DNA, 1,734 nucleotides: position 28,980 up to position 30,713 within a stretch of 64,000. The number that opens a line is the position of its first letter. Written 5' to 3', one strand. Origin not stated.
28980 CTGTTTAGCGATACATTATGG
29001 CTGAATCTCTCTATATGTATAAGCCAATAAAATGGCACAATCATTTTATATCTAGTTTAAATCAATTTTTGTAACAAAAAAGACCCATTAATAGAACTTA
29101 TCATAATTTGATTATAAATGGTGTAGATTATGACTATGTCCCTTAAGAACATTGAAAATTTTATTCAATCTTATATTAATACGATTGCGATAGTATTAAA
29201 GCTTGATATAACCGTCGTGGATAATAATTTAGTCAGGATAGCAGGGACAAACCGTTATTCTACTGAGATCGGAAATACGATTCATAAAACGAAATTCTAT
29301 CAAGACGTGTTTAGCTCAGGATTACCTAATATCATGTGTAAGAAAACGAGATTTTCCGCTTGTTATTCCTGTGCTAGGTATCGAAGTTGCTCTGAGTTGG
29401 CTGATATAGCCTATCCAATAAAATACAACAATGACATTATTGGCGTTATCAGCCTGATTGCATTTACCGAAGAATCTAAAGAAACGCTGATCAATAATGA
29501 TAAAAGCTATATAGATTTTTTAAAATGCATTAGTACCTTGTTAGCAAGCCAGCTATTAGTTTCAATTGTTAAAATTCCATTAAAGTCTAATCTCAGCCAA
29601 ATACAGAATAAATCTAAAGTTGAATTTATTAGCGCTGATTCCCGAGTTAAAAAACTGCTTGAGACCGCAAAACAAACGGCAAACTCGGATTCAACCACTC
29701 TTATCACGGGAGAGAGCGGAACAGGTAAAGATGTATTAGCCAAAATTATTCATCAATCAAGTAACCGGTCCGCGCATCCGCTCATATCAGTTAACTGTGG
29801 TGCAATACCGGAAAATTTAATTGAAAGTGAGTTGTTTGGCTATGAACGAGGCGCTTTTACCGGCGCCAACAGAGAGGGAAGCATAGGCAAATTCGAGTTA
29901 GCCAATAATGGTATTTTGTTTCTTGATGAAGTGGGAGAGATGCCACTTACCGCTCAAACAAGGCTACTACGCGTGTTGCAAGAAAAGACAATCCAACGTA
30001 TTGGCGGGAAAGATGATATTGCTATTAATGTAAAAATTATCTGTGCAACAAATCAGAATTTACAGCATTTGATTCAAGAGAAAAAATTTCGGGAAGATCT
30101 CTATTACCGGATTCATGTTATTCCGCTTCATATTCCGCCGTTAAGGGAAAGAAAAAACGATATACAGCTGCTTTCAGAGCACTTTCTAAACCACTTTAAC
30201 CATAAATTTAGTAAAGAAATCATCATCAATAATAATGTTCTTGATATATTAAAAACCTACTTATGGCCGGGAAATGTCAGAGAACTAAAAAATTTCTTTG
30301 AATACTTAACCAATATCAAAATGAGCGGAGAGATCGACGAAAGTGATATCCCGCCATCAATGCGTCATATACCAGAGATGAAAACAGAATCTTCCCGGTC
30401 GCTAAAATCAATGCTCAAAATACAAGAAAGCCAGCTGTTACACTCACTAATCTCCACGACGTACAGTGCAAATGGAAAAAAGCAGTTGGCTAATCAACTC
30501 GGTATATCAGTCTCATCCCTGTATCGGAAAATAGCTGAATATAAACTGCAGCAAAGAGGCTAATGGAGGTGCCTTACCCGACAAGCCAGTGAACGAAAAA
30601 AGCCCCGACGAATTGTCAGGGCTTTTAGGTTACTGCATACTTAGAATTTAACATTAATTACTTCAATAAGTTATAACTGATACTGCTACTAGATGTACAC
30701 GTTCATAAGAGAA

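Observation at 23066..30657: Two ~60-bp direct repeats bracket the entire 7.5-kb sigma54 cysteine-catabolic module next to tRNA-Asn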

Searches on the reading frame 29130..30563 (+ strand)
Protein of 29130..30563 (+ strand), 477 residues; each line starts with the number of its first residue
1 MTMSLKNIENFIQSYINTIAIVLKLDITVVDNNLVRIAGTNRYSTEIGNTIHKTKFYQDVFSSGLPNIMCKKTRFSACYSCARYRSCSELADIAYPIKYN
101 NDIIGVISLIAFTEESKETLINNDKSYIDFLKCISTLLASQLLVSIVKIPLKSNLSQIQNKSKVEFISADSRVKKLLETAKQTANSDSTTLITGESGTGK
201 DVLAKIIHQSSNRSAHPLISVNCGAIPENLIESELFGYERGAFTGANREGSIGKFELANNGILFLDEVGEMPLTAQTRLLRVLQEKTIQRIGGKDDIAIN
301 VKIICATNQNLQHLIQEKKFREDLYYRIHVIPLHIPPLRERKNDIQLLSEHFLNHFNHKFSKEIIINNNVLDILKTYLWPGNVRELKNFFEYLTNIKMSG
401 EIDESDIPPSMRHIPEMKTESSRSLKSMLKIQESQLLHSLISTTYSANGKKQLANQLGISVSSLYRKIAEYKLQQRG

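Call 10: search_protein_families(library=ncbifam, proteins=[window:29130-30560:+])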
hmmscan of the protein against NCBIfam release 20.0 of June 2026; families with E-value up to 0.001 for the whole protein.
window:29130-30560:+ (477 aa): 27 families (the best 25 are shown)
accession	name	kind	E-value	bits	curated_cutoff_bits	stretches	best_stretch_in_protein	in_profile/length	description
NF041552.1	TF_PrdR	equivalog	1.7e-109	366.7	795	1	151-472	254-577/577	sigma-54 dependent transcriptional regulator PrdR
TIGR01817.1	nifA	equivalog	5.1e-98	329.1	528.85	1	4-443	23-476/534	nif-specific transcriptional activator NifA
TIGR02915.1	PEP_resp_reg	equivalog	4.5e-95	319.1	502.6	1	157-473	131-444/445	PEP-CTERM-box response regulator transcription factor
NF003451.0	PRK05022.1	equivalog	1.7e-90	304.2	476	1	94-415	117-442/512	nitric oxide reductase transcriptional regulator NorR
NF008469.0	PRK11361.1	equivalog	1.5e-88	297.5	714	1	166-474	145-457/461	acetoacetate metabolism transcriptional regulator AtoC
TIGR01818.1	ntrC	equivalog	2.3e-88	297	558.6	1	154-438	124-412/463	nitrogen regulation protein NR(I)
TIGR02329.1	propionate_PrpR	equivalog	6.4e-87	292.3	499.2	1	165-468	213-524/526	propionate catabolism operon regulatory protein PrpR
NF011953.0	PRK15424.1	equivalog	1.4e-84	284.7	703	1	161-471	215-534/538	propionate catabolism operon regulatory protein PrpR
NF050807.1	TransRegFlbDCaul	equivalog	1.1e-81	275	750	1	162-472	116-439/454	sigma-54-dependent transcriptional regulator FlbD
NF038308.1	RNA_repair_RtcR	equivalog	2.9e-80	270.6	650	1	163-432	179-452/530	RNA repair transcriptional activator RtcR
NF049963.1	RespRegFlgRCampy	domain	1.6e-78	264.5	750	1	136-430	104-400/429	fla regulon two-component system response regulator FlgR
NF041946.1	LuxO_transreg_Vib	equivalog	5.1e-78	262.9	800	1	153-430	122-399/463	quorum-sensing sigma-54 dependent transcriptional regulator LuxO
NF008085.0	PRK10820.1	equivalog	1.8e-75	254.6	576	1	146-476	185-515/520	transcriptional regulator TyrR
NF011958.0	PRK15429.1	equivalog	3.5e-73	247.4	830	1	165-470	380-683/692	formate hydrogenlyase transcriptional activator FlhA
NF008485.2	PRK11388.1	equivalog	3.9e-72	243.5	551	1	165-475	333-639/643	dihydroxyacetone kinase operon transcriptional regulator DhaR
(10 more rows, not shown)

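Call 12: find_encoding_contigs(protein=window:29130-30563:+, flank=10000, max_places=10)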
Protein window:29130-30563:+ (477 aa): 4 contigs read that carry it; 1 place shown.
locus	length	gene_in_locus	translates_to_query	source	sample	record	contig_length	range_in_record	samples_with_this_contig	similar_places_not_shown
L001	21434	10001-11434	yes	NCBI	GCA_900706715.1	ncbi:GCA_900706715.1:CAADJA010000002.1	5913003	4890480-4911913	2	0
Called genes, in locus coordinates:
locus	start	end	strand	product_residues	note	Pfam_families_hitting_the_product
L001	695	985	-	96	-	PF00563:EAL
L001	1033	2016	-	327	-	PF00990:GGDEF, PF00563:EAL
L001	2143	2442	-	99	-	-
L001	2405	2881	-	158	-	PF02743:dCache_1, PF22673:MCP-like_PDC_1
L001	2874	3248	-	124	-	-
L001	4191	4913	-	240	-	-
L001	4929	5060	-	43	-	PF16481:DUF5058 (weak)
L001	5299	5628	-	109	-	PF16481:DUF5058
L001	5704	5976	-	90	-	PF14196:ATC_hydrolase (weak)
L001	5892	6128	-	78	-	PF14196:ATC_hydrolase (weak)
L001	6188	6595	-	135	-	PF01546:Peptidase_M20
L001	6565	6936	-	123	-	-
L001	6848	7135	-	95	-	-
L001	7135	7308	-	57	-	-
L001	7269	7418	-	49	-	-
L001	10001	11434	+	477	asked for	PF01078:Mg_chelatase (faint), PF00158:Sigma54_activat, PF14532:Sigma54_activ_2, PF00004:AAA (weak), PF07724:AAA_2 (weak), PF25601:AAA_lid_14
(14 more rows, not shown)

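Call 13: search_protein_families(library=pfam, proteins=[window:29130-30560:+])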
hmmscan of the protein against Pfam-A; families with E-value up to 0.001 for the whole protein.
window:29130-30560:+ (477 aa): 8 families
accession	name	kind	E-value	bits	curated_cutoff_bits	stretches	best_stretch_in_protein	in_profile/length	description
PF00158.32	Sigma54_activat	-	2.6e-70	235.9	20.2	1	167-333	2-167/168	Sigma-54 interaction domain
PF25601.1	AAA_lid_14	-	6.5e-23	80.8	27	1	339-421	1-84/87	AAA+ ATPase lid domain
PF14532.12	Sigma54_activ_2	-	1.9e-18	67.5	25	1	172-338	6-138/138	Sigma-54 interaction domain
PF00004.35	AAA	-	9e-07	29.8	21.2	1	191-314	2-114/131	ATPase family associated with various cellular activities (AAA)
PF07724.20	AAA_2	-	2.4e-06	28.1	27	1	188-339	4-137/166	AAA domain (Cdc48 subfamily)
PF01078.27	Mg_chelatase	-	3.9e-06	26.8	20.3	1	242-309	89-158/207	Magnesium chelatase, subunit ChlI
PF07728.20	AAA_5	-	0.00029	21.3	22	1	191-310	3-124/139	AAA domain (dynein-related subfamily)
PF02954.25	HTH_8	-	0.00034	20.7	22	1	450-471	21-42/42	Bacterial regulatory protein, Fis family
